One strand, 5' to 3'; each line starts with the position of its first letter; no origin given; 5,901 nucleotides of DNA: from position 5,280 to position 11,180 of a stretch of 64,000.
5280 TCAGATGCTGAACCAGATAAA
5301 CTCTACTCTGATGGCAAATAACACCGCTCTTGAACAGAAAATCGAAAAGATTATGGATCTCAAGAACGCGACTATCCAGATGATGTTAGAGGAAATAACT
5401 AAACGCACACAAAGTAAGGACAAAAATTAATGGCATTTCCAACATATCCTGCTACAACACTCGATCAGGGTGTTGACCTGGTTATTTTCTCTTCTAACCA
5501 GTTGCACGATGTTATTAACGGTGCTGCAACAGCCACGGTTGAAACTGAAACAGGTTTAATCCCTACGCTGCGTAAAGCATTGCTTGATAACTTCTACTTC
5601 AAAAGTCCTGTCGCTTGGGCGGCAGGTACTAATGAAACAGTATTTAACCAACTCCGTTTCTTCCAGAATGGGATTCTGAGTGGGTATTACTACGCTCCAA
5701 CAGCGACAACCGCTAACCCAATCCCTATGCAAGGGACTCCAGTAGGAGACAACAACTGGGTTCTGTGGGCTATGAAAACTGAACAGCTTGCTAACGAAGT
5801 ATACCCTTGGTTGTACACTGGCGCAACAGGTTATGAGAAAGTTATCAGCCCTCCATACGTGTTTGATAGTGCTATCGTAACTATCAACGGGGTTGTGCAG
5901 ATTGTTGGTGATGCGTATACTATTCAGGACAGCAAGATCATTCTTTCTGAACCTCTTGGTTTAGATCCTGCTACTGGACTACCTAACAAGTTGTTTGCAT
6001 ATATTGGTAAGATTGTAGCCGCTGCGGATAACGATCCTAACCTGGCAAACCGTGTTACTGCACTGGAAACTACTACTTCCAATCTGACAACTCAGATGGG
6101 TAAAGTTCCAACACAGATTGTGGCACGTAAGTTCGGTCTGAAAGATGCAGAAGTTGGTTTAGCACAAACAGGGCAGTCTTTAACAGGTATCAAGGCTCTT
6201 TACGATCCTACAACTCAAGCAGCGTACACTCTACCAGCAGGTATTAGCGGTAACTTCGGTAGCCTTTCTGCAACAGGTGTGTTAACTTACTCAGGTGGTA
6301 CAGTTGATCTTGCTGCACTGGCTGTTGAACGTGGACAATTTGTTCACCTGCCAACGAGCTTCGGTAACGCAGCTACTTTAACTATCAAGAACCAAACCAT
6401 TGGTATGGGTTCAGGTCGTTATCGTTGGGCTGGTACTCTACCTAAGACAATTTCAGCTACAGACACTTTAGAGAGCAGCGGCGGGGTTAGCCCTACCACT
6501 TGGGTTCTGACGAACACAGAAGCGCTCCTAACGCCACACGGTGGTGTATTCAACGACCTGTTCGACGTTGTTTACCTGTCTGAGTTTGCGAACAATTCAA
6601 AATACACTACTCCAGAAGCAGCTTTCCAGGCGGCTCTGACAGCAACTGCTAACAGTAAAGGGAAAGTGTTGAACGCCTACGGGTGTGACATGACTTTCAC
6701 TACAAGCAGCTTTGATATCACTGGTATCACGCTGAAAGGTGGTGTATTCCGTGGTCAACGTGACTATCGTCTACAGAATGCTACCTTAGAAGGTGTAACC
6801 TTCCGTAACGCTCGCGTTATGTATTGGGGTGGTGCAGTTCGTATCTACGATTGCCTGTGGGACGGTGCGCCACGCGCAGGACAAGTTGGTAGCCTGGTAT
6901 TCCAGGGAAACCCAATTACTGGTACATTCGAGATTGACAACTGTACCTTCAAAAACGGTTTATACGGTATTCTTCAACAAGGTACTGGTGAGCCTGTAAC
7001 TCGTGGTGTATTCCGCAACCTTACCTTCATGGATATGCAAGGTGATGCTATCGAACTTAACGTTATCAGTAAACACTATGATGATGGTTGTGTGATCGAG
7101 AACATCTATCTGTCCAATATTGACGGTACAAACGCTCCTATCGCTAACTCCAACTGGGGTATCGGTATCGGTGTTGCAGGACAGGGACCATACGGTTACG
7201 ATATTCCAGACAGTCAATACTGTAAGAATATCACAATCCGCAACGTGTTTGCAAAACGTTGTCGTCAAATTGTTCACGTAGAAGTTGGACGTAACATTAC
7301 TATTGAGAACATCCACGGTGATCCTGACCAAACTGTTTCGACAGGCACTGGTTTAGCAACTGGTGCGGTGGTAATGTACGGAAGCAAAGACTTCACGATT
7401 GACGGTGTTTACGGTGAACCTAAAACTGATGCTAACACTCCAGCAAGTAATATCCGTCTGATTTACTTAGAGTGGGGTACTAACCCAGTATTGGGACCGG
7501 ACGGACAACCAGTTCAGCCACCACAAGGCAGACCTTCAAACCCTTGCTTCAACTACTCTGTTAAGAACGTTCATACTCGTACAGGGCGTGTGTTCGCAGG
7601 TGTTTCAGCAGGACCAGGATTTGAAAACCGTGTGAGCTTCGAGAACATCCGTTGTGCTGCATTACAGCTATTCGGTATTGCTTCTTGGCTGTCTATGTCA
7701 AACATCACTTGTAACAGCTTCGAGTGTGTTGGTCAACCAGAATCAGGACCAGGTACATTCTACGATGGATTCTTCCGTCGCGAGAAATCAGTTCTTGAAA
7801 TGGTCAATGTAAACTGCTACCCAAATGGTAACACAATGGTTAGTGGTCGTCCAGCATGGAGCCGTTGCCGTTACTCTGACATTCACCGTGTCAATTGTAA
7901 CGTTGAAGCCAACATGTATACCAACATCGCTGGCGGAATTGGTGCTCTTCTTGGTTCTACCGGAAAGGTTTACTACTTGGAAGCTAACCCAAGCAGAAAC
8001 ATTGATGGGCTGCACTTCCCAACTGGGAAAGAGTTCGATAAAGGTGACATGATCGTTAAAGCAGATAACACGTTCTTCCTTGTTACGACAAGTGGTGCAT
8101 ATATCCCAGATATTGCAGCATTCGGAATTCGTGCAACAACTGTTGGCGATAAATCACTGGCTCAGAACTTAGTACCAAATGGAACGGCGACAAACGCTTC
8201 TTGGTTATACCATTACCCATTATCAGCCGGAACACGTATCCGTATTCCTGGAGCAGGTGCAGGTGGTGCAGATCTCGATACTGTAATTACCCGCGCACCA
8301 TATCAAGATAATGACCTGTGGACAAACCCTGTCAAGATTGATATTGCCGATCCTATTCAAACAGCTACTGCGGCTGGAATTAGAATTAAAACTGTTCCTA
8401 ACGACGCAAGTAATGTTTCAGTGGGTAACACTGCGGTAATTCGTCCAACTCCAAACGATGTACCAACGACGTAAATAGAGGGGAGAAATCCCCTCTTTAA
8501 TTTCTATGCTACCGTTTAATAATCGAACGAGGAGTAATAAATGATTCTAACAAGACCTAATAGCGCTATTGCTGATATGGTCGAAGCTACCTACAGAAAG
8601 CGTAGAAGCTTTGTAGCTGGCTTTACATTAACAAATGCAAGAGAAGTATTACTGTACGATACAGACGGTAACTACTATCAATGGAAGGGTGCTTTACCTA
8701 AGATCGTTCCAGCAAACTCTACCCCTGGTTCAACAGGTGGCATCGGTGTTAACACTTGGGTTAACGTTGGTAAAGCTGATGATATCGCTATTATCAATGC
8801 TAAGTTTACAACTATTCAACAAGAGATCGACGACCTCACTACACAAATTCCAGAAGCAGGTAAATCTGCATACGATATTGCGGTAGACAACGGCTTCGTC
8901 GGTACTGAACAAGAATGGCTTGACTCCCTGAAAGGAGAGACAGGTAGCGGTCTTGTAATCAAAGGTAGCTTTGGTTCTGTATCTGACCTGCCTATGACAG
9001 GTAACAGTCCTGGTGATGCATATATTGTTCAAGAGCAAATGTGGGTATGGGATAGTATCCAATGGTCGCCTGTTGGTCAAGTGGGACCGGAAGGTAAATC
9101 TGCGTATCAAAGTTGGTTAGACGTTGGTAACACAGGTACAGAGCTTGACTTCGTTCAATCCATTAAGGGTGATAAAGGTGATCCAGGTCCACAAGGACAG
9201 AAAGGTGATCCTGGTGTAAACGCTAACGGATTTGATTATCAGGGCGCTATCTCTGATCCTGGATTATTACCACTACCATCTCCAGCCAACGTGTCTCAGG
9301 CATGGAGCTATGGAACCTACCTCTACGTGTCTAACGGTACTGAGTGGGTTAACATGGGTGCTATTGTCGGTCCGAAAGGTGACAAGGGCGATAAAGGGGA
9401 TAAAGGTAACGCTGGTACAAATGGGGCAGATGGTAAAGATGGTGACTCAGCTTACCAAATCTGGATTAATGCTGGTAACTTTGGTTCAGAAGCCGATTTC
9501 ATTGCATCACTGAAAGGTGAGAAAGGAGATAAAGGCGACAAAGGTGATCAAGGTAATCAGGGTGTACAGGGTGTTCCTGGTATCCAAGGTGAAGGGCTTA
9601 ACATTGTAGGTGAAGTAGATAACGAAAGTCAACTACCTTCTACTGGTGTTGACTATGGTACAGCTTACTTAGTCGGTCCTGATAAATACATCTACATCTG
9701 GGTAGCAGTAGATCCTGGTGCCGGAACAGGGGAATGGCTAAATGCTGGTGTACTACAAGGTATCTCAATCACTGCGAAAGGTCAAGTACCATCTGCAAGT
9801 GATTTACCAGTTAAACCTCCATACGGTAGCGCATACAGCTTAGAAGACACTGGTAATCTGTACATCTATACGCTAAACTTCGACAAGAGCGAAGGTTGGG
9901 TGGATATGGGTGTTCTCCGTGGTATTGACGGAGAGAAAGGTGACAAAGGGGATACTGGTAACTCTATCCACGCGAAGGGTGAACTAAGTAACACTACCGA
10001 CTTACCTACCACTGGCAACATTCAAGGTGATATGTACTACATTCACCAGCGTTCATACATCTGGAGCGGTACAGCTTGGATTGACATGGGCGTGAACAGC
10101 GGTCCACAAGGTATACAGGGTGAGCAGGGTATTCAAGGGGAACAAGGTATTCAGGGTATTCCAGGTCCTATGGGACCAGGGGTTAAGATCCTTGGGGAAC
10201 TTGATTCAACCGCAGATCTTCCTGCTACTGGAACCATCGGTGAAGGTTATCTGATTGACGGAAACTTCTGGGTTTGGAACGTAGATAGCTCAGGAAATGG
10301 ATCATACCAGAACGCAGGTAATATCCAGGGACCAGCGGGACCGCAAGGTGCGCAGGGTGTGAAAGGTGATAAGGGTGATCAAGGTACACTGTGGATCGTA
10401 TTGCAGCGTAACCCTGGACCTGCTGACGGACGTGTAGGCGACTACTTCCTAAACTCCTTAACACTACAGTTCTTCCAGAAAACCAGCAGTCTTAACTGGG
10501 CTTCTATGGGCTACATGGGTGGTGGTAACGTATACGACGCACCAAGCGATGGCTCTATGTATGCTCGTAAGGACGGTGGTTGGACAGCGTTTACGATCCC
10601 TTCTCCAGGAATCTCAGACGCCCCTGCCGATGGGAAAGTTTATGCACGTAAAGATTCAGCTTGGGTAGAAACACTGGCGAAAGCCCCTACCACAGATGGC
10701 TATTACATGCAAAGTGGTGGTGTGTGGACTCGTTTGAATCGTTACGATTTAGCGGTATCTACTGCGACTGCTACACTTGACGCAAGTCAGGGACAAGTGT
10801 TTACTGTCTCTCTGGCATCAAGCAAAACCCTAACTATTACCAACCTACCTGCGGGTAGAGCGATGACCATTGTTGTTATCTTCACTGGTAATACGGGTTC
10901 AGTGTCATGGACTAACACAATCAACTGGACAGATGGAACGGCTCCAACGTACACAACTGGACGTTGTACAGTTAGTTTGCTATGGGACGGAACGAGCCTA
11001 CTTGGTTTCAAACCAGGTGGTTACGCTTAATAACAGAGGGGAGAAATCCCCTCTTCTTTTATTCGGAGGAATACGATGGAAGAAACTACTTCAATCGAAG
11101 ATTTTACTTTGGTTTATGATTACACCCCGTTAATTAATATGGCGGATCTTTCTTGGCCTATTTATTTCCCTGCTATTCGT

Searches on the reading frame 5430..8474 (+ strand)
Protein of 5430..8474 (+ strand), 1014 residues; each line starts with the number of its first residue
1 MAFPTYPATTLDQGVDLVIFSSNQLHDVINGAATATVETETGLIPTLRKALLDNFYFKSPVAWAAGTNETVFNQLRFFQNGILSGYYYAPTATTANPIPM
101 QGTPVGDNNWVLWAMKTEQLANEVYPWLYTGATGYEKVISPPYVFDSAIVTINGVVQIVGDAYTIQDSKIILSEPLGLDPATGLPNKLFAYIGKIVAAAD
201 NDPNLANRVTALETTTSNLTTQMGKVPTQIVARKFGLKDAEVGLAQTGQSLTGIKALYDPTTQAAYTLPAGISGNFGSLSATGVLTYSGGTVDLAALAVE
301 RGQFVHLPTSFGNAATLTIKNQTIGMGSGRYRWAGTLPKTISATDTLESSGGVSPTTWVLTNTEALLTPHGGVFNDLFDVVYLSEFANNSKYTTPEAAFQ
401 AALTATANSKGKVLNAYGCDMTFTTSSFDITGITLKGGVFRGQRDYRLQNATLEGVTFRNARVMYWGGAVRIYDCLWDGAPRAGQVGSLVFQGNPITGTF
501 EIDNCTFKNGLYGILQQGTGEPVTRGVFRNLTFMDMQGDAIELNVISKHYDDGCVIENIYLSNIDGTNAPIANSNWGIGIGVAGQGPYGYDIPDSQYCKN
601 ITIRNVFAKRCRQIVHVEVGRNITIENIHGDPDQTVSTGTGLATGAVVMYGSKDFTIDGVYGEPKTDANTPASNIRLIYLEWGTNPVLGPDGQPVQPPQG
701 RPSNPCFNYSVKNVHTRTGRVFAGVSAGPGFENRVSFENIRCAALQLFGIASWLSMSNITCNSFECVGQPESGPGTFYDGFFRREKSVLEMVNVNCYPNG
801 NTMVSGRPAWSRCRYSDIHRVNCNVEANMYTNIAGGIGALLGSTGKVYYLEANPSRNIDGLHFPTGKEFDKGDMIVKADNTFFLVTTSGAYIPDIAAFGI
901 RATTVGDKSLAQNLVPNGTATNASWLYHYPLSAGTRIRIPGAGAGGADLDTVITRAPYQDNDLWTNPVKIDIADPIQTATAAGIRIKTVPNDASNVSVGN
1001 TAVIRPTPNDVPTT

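Call 55: search_protein_families(library=pfam, proteins=[window:5430-8474:+], max_evalue=0.001)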
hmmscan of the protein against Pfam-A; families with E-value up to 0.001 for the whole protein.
window:5430-8474:+ (1014 aa): 1 family
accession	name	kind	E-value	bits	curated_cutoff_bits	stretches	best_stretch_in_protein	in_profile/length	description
PF18668.6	Tail_spike_N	-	1.8e-08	34.8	25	1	301-360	5-67/70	Tail spike TSP1/Gp66 receptor binding N-terminal domain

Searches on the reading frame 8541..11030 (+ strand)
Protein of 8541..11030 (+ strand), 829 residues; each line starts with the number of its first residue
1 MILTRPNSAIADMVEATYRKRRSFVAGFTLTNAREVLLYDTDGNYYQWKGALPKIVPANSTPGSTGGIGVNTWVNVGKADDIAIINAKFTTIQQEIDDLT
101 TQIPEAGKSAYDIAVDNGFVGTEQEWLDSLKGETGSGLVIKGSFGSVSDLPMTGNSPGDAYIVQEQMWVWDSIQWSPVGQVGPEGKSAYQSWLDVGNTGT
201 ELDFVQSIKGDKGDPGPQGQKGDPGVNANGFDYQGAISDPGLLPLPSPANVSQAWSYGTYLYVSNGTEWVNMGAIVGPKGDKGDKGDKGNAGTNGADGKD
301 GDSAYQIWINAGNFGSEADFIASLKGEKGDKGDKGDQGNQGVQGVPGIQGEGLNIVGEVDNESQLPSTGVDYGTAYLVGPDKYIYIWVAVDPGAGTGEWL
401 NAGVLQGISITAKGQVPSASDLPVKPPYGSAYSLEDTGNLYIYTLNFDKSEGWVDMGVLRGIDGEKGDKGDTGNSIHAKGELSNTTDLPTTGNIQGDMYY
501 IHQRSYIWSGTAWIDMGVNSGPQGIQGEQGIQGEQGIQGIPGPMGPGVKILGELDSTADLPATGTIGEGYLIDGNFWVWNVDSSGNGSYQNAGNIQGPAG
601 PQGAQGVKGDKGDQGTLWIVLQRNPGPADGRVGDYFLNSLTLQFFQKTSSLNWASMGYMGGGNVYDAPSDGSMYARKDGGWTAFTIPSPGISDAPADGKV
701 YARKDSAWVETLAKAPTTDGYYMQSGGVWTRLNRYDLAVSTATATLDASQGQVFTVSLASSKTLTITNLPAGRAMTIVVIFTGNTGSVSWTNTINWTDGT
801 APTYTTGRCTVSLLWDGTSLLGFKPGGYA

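Call 55: search_protein_families(library=pfam, proteins=[window:8541-11030:+], max_evalue=0.001)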
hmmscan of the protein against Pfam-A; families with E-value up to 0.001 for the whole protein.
window:8541-11030:+ (829 aa): 3 families
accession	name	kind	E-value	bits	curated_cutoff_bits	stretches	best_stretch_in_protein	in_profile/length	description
PF18668.6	Tail_spike_N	-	2.7e-19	69.5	25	1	11-77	3-69/70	Tail spike TSP1/Gp66 receptor binding N-terminal domain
PF01391.23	Collagen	-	2.2e-11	43.8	27.2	0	325-350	27-52/60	Collagen triple helix repeat (20 copies)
PF07921.17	Fibritin_C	-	3.1e-06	27.7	21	0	690-710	69-89/93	Fibritin C-terminal region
